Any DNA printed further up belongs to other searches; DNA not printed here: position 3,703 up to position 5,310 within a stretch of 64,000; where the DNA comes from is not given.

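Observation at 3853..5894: Operon of a CXXS (CPFS) DsbA-like thioredoxin with a Cys-rich exported membrane protein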

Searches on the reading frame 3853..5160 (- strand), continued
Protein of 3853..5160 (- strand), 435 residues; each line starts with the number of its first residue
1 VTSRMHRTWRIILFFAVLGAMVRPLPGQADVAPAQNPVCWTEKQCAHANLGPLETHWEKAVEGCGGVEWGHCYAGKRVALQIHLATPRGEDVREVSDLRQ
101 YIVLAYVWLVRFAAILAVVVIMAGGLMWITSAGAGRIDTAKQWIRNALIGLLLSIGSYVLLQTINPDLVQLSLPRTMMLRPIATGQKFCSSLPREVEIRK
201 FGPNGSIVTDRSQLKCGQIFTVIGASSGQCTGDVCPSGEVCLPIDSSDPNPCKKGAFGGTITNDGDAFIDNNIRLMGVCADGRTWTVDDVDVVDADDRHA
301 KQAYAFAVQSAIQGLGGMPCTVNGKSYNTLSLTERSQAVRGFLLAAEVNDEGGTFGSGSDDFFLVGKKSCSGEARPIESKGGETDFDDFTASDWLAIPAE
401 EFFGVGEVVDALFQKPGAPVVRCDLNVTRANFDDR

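Call 43: search_protein_families(library=pfam, proteins=[L050:1515-2087:+, L050:2094-2357:+, L050:2362-3522:+, L050:4779-5732:+, L050:6938-7339:-, L050:7336-9060:-, L050:9168-10973:-, L060:7667-8605:+, L060:8618-12223:-, L050:5734-6933:+], max_evalue=0.01)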
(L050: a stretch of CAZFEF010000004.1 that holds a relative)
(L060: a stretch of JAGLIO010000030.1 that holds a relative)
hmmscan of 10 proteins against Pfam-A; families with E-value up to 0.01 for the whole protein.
L050:1515-2087:+ (190 aa): 1 family
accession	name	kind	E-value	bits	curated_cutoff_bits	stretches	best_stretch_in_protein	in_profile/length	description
PF01558.24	POR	-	4e-34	118.7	27.4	1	10-188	1-172/173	Pyruvate ferredoxin/flavodoxin oxidoreductase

L050:2094-2357:+ (87 aa): 16 families
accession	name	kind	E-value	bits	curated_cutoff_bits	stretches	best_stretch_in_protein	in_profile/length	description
PF00037.32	Fer4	-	7.4e-15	54.5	21.1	2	59-81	2-24/24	4Fe-4S binding domain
PF14697.11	Fer4_21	-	1.2e-12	48.1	35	1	27-80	3-57/59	4Fe-4S dicluster domain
PF12837.12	Fer4_6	-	5.6e-12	45.4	25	2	59-80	3-24/24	4Fe-4S binding domain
PF12838.12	Fer4_7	-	1.4e-10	41.9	27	1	31-79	1-52/52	4Fe-4S dicluster domain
PF12797.12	Fer4_2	-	1.1e-09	38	24.5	2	24-43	2-21/22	4Fe-4S binding domain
PF13187.11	Fer4_9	-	9.4e-09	35.6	27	2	31-80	1-52/52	4Fe-4S dicluster domain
PF13237.11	Fer4_10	-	1.2e-08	35.2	25.5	2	26-76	3-53/53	4Fe-4S dicluster domain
PF13484.11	Fer4_16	-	9.1e-08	33.2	30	2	65-83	2-20/66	4Fe-4S double cluster binding domain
PF13459.11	Fer4_15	-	1e-06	29.8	22.4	1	26-45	2-21/66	4Fe-4S single cluster domain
PF12800.12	Fer4_4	-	4.2e-06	27.1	24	1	63-77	2-16/17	4Fe-4S binding domain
PF25160.1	LdpA_Fe-S-bd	-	2.4e-05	24.5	27.6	1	38-83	9-46/49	LdpA Fe-S cluster-binding domain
PF12798.12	Fer4_3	-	0.00014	22.9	27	0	32-43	1-12/15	4Fe-4S binding domain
PF13534.11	Fer4_17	-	0.00029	21.7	22.2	0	28-44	42-58/61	4Fe-4S dicluster domain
PF13183.11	Fer4_8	-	0.0013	19.7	27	0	30-78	3-67/68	4Fe-4S dicluster domain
PF17179.9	Fer4_22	-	0.0014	19.9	27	0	54-78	70-94/95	4Fe-4S dicluster domain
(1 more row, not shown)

L050:2362-3522:+ (386 aa): 3 families
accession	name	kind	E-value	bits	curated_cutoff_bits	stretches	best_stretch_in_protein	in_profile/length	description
PF01855.24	POR_N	-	2.9e-67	227.2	27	1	21-233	5-222/231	Pyruvate flavodoxin/ferredoxin oxidoreductase, thiamine diP-bdg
PF17147.9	PFOR_II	-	3.4e-23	82.4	27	1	268-362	1-100/102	Pyruvate:ferredoxin oxidoreductase core domain II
PF02780.25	Transketolase_C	-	0.0018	18.6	25.9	1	269-359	11-104/124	Transketolase, C-terminal domain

L050:4779-5732:+ (317 aa): 1 family
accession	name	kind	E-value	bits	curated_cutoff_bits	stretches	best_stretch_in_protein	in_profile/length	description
PF02775.26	TPP_enzyme_C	-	5.5e-18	65.7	21.9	1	55-226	2-151/151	Thiamine pyrophosphate enzyme, C-terminal TPP binding domain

L050:6938-7339:- (133 aa): 2 families
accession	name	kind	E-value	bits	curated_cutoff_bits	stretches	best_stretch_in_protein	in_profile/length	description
PF13456.12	RVT_3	-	7e-26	91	21.6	1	7-128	2-123/123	Reverse transcriptase-like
PF00075.30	RNase_H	-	8.5e-12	45.9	25.8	1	2-128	3-139/141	RNase H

L050:7336-9060:- (574 aa): 3 families
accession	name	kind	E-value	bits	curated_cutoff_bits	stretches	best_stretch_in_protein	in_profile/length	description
PF17768.7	RecJ_OB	-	1.6e-26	92.9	27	1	466-568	1-107/107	RecJ OB domain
PF01368.27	DHH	-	2.9e-24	86.2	28.1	1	82-237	2-125/125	DHH family, N-terminal domain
PF02272.25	DHHA1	-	3.2e-11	44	25.9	1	364-450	10-99/102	DHHA1 domain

L050:9168-10973:- (601 aa): 10 families
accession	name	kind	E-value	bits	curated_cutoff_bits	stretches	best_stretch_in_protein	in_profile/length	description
PF00009.33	GTP_EFTU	-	2e-54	184.5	26.5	1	4-175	1-184/188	Elongation factor Tu GTP binding domain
PF06421.17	LepA_C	-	2.8e-38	130.8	29.7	1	493-600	2-107/107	GTP-binding protein LepA C-terminus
PF00679.30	EFG_C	-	6.8e-18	64.9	27.9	1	399-489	2-87/89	Elongation factor G C-terminus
PF03144.31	GTP_EFTU_D2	-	1.5e-08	35.4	30.3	1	203-273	1-73/73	Elongation factor Tu domain 2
PF22042.2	EF-G_D2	-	8.5e-07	29.4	27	1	190-225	3-38/84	Elongation factor G domain 2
PF01926.29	MMR_HSR1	-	3.7e-06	27.5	21.9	1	17-129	10-113/113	50S ribosome-binding GTPase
PF14492.12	EFG_III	-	4.5e-06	27.1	27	1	292-365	3-73/75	Elongation Factor G, domain III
PF16658.11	RF3_C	-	0.0025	18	40.1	1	292-367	8-80/132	Class II release factor RF3, C-terminal domain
PF09439.16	SRPRB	-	0.0037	17.1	25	1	60-104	38-85/178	Signal recognition particle receptor beta subunit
PF00025.27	Arf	-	0.0073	16.2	22.3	0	55-174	45-171/174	ADP-ribosylation factor family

L060:7667-8605:+ (312 aa): 1 family
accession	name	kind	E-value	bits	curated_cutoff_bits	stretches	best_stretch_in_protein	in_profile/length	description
PF02775.26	TPP_enzyme_C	-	5.3e-21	75.4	21.9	1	55-222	2-151/151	Thiamine pyrophosphate enzyme, C-terminal TPP binding domain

L060:8618-12223:- (1201 aa): 6 families
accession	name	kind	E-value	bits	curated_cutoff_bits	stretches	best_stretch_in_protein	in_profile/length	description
PF04998.22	RNA_pol_Rpb1_5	-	2.6e-58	198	28.5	1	697-1140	1-261/267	RNA polymerase Rpb1, domain 5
PF04997.17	RNA_pol_Rpb1_1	-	5e-44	151.3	39.7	1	4-300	88-312/312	RNA polymerase Rpb1, domain 1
PF00623.25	RNA_pol_Rpb1_2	-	6e-39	134.4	25.3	2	360-443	86-165/166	RNA polymerase Rpb1, domain 2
PF04983.23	RNA_pol_Rpb1_3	-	1.3e-28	100.4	28.9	1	447-590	1-162/162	RNA polymerase Rpb1, domain 3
PF05000.22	RNA_pol_Rpb1_4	-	1.4e-09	38.3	24.8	1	626-694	24-106/107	RNA polymerase Rpb1, domain 4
PF05896.17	NQRA_N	-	0.001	19.7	25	0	965-1000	35-73/94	NqrA N-terminal barrel-sandwich hybrid domain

L050:5734-6933:+ (399 aa): 2 families
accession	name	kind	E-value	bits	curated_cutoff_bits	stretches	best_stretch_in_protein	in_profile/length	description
PF13529.12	Peptidase_C39_2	-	8e-07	30.2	24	1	243-359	12-143/143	Peptidase_C39 like family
PF18895.5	T4SS_pilin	-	2.9e-05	24.5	26.6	1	89-154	4-68/71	Type IV secretion system pilin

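Call 54: search_protein_families(library=pfam, proteins=[L072:2167-3531:+, L082:7066-8511:+, L082:8515-10578:-, L039:1409-2245:-, L023:3017-3757:-, L013:8972-9538:-, L009:10762-11385:-, L033:893-2989:-, L042:2620-4815:-, L032:11109-11831:-], max_evalue=0.001)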
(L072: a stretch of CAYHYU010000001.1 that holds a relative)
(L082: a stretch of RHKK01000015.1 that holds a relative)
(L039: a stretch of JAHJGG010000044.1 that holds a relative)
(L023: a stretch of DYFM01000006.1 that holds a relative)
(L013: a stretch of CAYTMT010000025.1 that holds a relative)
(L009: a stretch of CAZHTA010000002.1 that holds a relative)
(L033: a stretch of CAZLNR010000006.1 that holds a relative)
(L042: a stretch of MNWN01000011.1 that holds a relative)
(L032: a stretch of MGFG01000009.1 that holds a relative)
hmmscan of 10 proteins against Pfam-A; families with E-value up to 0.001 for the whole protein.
L072:2167-3531:+ (454 aa): 0 families

L082:7066-8511:+ (481 aa): 10 families
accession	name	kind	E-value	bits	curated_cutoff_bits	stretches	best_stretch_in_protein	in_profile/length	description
PF06745.19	ATPase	-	4e-15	56.2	26.6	1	72-140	2-69/231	KaiC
PF13481.12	AAA_25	-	3.4e-14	53.4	27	1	76-224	20-195/195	AAA domain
PF18073.7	Zn_ribbon_LapB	-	2.8e-09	36.9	25.7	1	8-33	1-26/28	Rubredoxin metal binding domain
PF03796.21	DnaB_C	-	1.5e-08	34.8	27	1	72-138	3-67/255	DnaB-like helicase C terminal domain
PF13541.12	ChlI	-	3.4e-06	27.4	27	1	367-430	57-120/121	Subunit ChlI of Mg-chelatase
PF13401.12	AAA_22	-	1.8e-05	25.5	27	1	90-218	6-123/130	AAA domain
PF05362.19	Lon_C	-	3e-05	24.1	21.1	1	365-432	105-175/205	Lon protease (S16) C-terminal proteolytic domain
PF25199.1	nSTAND_NTPase5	-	7.6e-05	23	34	1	89-164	41-116/145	Novel STAND NTPase 5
PF08423.17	Rad51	-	0.00019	21.2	22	0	72-112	9-49/244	Rad51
PF00004.35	AAA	-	0.00025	22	21.2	1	93-162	2-73/131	ATPase family associated with various cellular activities (AAA)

L082:8515-10578:- (687 aa): 7 families
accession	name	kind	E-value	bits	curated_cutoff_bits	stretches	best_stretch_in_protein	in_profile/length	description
PF17191.10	RecG_wedge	-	3.3e-19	69.5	23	1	8-168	2-158/162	RecG wedge domain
PF00271.37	Helicase_C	-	5e-18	65.8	23.5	1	468-583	4-109/110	Helicase conserved C-terminal domain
PF00270.35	DEAD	-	1.4e-16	61.2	26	1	260-430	4-164/167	DEAD/DEAH box helicase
PF04851.21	ResIII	-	9e-11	42.4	22.5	1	256-425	4-162/164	Type III restriction enzyme, res subunit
PF19833.4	RecG_dom3_C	-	9.2e-11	42.1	26.8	1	610-669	2-63/87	ATP-dependent DNA helicase RecG, domain 3, C-terminal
PF13604.12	AAA_30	-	6.4e-06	26.5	27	1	257-413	3-117/191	AAA domain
PF22590.2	Cas3-like_C_2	-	0.00053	20.7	27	0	495-584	12-105/106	CRISPR-associated nuclease/helicase Cas3, C-terminal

L039:1409-2245:- (278 aa): 1 family
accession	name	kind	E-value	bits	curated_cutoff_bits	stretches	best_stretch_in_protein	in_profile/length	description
PF00318.25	Ribosomal_S2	-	8.6e-78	260.9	26.1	1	18-233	1-216/216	Ribosomal protein S2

L023:3017-3757:- (246 aa): 2 families
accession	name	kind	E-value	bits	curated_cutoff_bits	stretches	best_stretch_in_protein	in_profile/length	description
PF00889.24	EF_TS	-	9.5e-45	153.1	27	1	79-227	69-204/204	Elongation factor TS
PF25025.1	EF-Ts_N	-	0.00046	20.5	33.2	1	32-66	11-46/60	Elongation factor Ts, mitochondrial, N-terminal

L013:8972-9538:- (188 aa): 1 family
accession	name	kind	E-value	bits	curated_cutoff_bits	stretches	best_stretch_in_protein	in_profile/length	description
PF01245.26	Ribosomal_L19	-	2.3e-28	98.8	22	1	73-178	6-105/111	Ribosomal protein L19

L009:10762-11385:- (207 aa): 8 families
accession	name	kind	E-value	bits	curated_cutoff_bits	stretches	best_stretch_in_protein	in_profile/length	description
PF00625.27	Guanylate_kin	-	9.3e-30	104.1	25.2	1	9-188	4-180/182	Guanylate kinase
PF20720.3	nSTAND3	-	1e-05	25.7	27.2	1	5-41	15-51/155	Novel STAND NTPase 3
PF13401.12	AAA_22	-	2.4e-05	25.1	27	1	6-71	4-49/130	AAA domain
PF13238.12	AAA_18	-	3.2e-05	24.8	29.4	1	10-54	1-44/128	AAA domain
PF13191.12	AAA_16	-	0.00017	22.6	32.6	1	6-32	23-49/167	AAA ATPase domain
PF03215.21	Rad17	-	0.00019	21.9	23.8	0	6-114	44-158/186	Rad17 P-loop domain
PF00005.33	ABC_tran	-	0.00054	21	25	1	6-57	10-63/137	ABC transporter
PF13173.12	AAA_14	-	0.00087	19.7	27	0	7-54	2-49/129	AAA domain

L033:893-2989:- (698 aa): 5 families
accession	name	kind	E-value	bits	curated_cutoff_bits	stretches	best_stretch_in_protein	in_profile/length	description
PF22505.1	RNase_J_b_CASP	-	2.9e-43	147.1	27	1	366-489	2-125/126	Ribonuclease J, beta-CASP domain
PF17770.6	RNase_J_C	-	2.5e-31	109.1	23.8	1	597-698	1-102/102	Ribonuclease J C-terminal domain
PF00753.33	Lactamase_B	-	2.9e-15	57.2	22.7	1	160-305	4-149/196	Metallo-beta-lactamase superfamily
PF12706.13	Lactamase_B_2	-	4.6e-14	52.9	27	1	203-307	26-144/200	Beta-lactamase superfamily domain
PF07521.17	RMMBL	-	0.0004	20.8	21.6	0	507-535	14-42/63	Zn-dependent metallo-hydrolase RNA specificity domain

L042:2620-4815:- (731 aa): 1 family
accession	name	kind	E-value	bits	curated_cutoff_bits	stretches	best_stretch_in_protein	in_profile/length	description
PF00496.27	SBP_bac_5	-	6.1e-71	239.9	32.4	1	259-634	2-359/368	Bacterial extracellular solute-binding proteins, family 5 Middle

L032:11109-11831:- (240 aa): 0 families

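Call 55: search_solved_structures(query=A2, max_evalue=1)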
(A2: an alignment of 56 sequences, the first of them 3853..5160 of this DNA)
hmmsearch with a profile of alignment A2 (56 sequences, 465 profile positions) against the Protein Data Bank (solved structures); distinct sequences matched with E-value up to 1: 0.
